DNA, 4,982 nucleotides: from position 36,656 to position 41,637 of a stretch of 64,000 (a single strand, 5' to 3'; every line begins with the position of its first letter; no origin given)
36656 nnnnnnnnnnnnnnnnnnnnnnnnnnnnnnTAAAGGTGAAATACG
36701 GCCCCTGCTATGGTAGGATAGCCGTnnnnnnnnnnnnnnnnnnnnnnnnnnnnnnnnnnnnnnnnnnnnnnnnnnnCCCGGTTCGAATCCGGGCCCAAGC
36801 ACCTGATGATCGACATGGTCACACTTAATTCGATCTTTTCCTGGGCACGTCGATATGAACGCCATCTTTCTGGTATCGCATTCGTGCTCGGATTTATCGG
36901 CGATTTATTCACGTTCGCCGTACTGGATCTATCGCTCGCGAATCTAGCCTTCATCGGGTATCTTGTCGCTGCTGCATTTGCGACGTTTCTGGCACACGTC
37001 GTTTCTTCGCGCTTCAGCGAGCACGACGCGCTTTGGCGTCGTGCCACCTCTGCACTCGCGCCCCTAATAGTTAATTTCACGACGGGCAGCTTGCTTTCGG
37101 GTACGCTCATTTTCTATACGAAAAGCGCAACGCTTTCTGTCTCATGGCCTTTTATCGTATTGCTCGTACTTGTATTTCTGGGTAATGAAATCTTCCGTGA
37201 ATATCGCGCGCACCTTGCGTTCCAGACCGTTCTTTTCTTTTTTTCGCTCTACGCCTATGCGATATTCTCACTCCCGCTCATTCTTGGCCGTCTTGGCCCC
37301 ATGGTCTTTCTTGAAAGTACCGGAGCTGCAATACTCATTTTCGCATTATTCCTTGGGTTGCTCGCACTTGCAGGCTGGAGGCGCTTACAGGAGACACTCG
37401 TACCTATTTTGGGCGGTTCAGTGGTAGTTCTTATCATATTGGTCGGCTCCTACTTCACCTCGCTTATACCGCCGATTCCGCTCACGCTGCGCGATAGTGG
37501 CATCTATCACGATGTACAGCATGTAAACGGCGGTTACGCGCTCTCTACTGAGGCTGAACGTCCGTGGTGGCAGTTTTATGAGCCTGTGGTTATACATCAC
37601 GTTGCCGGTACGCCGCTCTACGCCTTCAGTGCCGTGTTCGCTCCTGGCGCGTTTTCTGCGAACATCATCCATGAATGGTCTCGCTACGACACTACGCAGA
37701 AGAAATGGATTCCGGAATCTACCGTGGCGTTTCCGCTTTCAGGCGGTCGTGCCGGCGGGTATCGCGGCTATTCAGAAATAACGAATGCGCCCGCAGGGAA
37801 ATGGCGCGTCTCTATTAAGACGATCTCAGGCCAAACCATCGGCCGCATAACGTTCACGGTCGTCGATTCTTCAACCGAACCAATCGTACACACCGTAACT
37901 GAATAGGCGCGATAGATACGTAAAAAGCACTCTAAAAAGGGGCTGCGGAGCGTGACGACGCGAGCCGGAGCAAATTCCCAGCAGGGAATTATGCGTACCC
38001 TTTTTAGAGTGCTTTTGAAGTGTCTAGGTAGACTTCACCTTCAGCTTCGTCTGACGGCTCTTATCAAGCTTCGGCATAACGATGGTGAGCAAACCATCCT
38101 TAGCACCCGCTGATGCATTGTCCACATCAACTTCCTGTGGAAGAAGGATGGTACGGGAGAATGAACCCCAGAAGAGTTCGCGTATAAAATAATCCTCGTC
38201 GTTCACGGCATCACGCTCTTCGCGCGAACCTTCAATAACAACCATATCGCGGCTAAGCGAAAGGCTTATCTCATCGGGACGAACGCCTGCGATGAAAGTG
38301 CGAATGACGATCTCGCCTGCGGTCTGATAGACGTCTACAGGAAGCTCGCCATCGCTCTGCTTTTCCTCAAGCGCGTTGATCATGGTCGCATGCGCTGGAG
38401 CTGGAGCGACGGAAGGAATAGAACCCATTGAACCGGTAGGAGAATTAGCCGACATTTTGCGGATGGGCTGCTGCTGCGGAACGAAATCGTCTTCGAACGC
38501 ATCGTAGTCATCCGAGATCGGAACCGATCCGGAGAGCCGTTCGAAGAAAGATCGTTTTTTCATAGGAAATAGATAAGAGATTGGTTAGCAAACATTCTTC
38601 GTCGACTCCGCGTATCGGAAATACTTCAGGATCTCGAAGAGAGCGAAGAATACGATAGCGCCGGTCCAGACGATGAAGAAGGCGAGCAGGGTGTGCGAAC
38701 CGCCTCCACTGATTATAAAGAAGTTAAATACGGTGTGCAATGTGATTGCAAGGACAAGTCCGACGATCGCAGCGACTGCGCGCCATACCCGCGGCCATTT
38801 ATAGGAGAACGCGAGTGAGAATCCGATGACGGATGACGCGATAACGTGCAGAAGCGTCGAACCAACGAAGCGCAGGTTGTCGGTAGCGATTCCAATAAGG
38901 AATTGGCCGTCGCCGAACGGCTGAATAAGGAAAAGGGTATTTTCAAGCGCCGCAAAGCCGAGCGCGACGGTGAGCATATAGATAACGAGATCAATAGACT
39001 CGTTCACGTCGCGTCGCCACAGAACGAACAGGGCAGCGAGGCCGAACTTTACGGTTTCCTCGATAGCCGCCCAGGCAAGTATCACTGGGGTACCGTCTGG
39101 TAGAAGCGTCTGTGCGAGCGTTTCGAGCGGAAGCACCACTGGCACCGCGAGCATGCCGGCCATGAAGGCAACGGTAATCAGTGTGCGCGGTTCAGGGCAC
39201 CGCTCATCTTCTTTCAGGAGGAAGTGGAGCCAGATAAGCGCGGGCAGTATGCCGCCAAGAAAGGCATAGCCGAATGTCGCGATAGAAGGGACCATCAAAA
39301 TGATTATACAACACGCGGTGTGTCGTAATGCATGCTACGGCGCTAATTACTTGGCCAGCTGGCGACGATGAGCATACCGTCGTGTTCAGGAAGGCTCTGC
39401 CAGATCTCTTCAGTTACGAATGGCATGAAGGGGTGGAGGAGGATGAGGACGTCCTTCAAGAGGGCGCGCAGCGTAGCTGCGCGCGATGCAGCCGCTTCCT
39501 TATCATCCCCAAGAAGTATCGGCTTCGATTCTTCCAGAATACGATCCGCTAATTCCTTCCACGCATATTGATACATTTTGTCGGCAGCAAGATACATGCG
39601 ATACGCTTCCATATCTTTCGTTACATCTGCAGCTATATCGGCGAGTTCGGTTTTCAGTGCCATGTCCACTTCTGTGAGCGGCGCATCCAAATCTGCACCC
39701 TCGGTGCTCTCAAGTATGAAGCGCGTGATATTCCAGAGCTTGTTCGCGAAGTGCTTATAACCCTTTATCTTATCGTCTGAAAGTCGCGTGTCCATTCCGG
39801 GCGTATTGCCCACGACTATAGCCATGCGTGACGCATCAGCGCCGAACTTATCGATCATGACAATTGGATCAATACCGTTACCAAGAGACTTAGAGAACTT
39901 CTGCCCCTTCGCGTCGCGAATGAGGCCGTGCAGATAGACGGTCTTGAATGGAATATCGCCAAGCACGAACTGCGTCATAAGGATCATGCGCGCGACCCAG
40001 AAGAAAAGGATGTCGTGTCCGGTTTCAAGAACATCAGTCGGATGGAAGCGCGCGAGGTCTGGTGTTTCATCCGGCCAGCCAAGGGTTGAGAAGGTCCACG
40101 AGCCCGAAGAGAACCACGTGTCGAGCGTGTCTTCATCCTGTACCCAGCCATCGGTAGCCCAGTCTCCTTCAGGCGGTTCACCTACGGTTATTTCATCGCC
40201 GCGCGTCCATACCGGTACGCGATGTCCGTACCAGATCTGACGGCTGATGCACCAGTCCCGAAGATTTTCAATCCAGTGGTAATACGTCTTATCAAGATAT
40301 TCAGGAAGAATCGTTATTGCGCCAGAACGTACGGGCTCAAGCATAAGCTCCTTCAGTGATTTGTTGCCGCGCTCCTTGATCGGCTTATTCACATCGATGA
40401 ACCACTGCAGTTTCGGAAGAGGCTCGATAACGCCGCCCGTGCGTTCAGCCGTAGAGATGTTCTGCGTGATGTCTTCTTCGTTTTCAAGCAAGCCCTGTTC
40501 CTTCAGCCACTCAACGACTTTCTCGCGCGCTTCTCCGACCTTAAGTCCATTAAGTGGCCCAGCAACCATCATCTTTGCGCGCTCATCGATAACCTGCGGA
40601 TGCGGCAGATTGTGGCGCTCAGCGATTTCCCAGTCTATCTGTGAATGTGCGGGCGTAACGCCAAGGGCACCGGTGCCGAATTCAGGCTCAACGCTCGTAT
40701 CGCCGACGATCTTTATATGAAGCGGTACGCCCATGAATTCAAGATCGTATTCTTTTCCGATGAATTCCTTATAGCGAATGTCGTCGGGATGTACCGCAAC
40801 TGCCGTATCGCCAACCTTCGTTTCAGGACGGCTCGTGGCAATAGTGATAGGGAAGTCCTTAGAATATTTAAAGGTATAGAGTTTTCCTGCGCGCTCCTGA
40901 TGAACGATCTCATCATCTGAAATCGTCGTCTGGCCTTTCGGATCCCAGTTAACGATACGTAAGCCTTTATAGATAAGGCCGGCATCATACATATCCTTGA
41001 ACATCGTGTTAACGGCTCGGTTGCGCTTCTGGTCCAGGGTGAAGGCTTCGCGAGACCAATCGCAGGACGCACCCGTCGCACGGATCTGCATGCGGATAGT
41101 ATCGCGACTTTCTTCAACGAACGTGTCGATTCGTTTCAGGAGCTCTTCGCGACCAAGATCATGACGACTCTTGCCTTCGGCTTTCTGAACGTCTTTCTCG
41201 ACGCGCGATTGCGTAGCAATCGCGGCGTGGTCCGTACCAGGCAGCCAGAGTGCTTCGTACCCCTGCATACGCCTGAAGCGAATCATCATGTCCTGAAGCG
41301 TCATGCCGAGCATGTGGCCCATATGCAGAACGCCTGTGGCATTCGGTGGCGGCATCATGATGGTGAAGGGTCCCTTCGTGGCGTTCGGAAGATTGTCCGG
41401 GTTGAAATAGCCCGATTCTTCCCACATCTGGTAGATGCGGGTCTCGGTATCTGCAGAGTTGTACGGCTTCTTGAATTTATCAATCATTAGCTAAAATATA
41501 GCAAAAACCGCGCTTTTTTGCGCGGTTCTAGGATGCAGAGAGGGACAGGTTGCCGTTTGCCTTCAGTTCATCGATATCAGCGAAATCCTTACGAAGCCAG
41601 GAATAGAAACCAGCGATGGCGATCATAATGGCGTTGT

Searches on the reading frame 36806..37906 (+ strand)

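Call 50: search_protein_families(library=pfam, max_evalue=0.001, proteins=[window:36806-37906:+])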
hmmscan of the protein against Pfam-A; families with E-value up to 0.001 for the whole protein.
window:36806-37906:+ (366 aa): 1 family
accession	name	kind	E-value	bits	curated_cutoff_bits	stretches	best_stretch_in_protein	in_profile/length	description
PF11141.13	DUF2914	-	1.8e-11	44.1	23.6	1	286-352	3-62/62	Protein of unknown function (DUF2914)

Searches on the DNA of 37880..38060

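Call 65: search_rna_families(source=window, start=37880, end=38060, threshold=evalue, max_evalue=1)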
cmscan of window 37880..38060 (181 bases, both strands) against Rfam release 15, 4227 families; matches with E-value up to 1: 2.
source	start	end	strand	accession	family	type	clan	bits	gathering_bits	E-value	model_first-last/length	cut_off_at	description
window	37924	38015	+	RF03607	mir-9447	Gene; miRNA;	-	23.5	67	0.013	1-68/68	no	mir-9447 microRNA precursor family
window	37918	38016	-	RF02847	Ref64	Gene; sRNA;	-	17.1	44.3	0.73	1-69/69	no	Enterococcus sRNA 64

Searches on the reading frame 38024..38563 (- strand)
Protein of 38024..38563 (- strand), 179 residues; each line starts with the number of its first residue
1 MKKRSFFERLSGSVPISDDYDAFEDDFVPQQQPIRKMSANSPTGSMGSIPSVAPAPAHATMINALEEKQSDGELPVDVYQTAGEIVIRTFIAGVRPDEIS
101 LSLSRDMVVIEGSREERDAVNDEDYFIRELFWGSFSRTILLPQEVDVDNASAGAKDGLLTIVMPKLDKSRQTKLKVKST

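Call 48: search_protein_families(library=pfam, max_evalue=0.001, proteins=[window:38024-38563:-])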
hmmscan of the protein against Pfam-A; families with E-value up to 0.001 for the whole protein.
window:38024-38563:- (179 aa): 2 families
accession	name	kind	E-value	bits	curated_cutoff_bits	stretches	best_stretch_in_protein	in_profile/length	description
PF00011.27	HSP20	-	1.1e-15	58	20.8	1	80-172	4-94/102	Hsp20/alpha crystallin family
PF17886.7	ArsA_HSP20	-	0.00053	19.9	22.5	0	83-163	2-63/63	HSP20-like domain found in ArsA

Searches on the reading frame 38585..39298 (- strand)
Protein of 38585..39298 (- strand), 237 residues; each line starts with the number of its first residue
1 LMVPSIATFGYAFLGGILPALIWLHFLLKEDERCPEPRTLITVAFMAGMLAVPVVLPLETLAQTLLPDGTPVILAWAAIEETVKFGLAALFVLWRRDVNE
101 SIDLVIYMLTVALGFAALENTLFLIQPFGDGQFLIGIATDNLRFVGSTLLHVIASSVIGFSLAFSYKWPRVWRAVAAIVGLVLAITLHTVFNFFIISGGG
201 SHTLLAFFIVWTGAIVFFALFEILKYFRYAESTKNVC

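Call 48: search_protein_families(library=pfam, max_evalue=0.001, proteins=[window:38585-39298:-])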
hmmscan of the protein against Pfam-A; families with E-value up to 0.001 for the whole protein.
window:38585-39298:- (237 aa): 1 family
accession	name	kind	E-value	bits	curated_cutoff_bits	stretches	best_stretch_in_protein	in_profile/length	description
PF13367.11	PrsW-protease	-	2.9e-23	82.9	23.5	1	36-211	1-187/196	PrsW family intramembrane metalloprotease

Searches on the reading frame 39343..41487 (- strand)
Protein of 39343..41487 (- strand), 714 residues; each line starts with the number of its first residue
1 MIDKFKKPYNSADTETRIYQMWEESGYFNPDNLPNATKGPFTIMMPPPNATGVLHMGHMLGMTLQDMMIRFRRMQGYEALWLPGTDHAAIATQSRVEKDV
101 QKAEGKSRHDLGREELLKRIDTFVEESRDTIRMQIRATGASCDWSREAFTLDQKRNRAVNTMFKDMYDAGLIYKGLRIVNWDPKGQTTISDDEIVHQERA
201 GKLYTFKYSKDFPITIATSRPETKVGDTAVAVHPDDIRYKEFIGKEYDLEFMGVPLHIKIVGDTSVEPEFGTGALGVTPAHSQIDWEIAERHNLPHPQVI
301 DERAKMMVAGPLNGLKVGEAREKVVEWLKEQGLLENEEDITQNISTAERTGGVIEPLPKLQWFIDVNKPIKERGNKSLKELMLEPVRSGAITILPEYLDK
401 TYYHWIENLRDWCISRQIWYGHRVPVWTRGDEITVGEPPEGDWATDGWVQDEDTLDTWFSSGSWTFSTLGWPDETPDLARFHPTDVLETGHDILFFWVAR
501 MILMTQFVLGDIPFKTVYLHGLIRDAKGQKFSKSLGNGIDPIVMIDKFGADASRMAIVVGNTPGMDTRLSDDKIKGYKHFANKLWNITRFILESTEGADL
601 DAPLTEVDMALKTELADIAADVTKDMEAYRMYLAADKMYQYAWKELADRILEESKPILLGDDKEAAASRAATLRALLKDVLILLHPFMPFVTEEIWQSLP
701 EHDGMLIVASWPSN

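Call 70: search_protein_families(library=pfam, max_evalue=0.00001, proteins=[window:39343-41487:-])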
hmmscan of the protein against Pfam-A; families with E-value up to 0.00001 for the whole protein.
window:39343-41487:- (714 aa): 3 families
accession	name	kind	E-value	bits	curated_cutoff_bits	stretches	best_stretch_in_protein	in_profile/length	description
PF00133.28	tRNA-synt_1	-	9.3e-124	413.8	22.7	1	18-568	2-412/414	tRNA synthetases class I (I, L, M and V)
PF08264.19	Anticodon_1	-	4.3e-24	85.5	25.1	1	611-713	4-106/148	Anticodon-binding domain of tRNA ligase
PF09334.17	tRNA-synt_1g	-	2e-16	60.2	20.1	1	46-194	6-135/391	tRNA synthetases class I (M)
